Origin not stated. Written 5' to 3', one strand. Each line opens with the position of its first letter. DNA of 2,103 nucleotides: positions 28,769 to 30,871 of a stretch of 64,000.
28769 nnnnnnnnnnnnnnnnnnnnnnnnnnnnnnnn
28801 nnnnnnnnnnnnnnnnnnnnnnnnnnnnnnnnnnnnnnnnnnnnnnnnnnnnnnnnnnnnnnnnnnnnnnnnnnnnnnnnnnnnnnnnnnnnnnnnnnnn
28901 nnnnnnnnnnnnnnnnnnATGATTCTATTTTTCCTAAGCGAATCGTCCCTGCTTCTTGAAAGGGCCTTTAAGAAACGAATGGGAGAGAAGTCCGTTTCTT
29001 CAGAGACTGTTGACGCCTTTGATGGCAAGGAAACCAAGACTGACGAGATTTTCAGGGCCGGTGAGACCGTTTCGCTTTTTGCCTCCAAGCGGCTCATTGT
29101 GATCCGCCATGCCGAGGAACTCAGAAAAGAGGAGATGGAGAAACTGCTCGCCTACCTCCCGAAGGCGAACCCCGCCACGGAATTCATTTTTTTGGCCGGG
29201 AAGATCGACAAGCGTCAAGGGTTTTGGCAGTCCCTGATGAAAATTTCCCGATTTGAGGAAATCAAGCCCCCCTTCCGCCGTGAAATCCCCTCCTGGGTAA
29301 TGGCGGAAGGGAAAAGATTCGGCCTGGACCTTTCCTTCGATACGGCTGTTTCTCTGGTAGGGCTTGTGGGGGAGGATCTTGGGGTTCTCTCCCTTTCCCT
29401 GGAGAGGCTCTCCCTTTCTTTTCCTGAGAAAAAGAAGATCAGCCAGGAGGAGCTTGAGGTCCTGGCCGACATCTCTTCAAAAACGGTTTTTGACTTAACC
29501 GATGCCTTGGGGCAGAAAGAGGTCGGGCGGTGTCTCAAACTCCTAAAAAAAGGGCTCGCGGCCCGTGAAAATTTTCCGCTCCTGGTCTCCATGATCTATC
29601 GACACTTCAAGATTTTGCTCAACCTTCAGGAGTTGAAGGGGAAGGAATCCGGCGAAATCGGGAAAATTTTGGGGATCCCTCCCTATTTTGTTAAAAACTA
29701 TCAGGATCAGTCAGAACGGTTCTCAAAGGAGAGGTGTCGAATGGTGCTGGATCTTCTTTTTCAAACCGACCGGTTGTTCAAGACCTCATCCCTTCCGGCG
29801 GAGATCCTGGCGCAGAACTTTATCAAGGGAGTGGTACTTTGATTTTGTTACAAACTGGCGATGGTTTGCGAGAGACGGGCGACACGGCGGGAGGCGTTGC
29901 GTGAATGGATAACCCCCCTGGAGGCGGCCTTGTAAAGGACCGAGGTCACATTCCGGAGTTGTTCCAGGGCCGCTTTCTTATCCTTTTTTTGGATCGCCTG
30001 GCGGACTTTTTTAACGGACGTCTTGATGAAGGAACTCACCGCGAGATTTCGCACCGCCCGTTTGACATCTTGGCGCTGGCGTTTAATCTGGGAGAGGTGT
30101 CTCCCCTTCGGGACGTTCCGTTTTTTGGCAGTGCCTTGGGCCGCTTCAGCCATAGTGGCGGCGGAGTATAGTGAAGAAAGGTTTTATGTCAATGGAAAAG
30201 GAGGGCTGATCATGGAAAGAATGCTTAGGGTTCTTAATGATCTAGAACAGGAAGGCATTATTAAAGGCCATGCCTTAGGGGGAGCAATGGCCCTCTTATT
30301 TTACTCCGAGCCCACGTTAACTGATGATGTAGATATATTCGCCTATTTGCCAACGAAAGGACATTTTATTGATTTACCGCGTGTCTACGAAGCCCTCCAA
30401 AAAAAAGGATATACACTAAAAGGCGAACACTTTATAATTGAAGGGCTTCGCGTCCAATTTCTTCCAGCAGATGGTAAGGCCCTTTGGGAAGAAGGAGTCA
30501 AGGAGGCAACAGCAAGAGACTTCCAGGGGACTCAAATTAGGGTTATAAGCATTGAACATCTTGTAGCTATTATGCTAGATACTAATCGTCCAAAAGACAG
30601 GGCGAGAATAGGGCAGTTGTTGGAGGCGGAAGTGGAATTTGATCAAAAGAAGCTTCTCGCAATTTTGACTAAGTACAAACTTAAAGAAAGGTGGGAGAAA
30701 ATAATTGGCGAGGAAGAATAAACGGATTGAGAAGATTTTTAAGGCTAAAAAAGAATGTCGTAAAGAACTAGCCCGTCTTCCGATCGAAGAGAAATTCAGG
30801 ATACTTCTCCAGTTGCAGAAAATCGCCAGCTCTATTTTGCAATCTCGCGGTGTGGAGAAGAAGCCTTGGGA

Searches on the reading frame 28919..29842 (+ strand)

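Call 59: search_protein_families(library=pfam, proteins=[window:28919-29842:+], max_evalue=0.001)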
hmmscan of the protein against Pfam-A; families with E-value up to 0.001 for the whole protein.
window:28919-29842:+ (307 aa): 2 families
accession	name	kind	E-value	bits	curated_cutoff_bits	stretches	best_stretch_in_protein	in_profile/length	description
PF21694.2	DNA_pol3_delta_C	-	1.3e-19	70.8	27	1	188-302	2-118/121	DNA polymerase III delta subunit, C-terminal domain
PF06144.19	DNA_pol3_delta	-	8.5e-08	32.7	21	1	31-105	32-112/124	DNA polymerase III, delta subunit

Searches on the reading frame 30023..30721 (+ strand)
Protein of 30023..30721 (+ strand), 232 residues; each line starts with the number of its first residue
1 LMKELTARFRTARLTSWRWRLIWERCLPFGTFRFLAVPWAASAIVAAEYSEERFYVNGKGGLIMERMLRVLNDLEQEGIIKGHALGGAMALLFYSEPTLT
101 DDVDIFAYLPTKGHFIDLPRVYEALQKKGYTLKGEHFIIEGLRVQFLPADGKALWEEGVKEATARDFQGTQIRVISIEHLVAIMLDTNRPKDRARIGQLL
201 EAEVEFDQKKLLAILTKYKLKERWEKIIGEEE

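Call 59: search_protein_families(library=pfam, proteins=[window:30023-30721:+], max_evalue=0.001)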
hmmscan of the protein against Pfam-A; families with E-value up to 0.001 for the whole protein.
window:30023-30721:+ (232 aa): 1 family
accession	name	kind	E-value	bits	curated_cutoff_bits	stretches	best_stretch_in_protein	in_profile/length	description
PF09970.15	DUF2204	-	0.00014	22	20.3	0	65-205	3-150/181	Nucleotidyl transferase of unknown function (DUF2204)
